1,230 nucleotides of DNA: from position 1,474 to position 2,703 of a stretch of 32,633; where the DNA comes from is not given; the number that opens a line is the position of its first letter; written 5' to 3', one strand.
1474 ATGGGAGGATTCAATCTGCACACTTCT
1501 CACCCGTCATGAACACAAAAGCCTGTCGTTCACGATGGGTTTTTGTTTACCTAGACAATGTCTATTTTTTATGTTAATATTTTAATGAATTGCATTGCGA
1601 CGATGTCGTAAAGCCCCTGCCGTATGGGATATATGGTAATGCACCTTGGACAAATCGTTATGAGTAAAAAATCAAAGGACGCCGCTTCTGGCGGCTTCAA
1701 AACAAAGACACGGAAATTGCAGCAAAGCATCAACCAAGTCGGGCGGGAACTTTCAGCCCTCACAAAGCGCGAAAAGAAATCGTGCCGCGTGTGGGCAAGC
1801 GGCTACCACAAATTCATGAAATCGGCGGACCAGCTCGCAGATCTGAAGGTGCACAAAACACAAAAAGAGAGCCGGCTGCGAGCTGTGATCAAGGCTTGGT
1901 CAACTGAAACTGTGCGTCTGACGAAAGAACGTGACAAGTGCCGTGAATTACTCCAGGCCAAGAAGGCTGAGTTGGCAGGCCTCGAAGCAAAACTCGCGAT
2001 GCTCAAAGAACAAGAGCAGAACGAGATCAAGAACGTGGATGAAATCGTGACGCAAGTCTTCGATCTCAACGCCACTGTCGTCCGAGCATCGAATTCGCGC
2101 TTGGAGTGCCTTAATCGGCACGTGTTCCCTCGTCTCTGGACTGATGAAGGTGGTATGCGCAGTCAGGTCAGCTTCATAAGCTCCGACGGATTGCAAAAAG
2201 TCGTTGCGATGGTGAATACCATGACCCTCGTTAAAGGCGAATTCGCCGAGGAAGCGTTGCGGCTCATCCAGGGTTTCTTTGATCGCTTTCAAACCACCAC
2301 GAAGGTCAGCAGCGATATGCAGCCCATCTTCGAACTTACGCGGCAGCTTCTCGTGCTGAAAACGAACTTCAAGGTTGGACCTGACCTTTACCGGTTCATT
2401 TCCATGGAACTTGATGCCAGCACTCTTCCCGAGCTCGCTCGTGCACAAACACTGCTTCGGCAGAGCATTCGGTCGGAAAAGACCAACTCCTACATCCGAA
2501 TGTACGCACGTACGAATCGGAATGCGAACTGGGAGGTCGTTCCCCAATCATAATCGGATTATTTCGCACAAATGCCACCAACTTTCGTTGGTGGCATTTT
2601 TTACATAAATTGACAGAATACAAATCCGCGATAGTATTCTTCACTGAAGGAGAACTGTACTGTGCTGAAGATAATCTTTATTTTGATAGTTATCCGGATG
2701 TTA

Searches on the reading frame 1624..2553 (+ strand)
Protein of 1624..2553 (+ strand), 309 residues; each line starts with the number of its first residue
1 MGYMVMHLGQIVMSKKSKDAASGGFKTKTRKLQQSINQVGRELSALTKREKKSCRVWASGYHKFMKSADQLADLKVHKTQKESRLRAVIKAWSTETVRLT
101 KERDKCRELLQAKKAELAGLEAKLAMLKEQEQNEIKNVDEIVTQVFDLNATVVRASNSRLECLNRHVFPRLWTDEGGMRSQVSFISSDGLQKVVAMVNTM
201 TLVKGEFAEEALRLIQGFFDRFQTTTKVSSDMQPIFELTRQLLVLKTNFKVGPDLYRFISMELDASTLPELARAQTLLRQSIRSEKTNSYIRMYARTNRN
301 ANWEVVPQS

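Call 30: search_protein_families(library=pfam, proteins=[window:1624-2553:+], max_evalue=0.001)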
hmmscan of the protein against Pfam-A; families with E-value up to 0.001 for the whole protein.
window:1624-2553:+ (309 aa): 1 family
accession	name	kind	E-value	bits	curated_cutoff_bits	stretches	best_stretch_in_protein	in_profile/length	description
PF24161.1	CCDC39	-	0.0007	18.1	27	0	85-184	324-420/925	Coiled-coil domain-containing protein 39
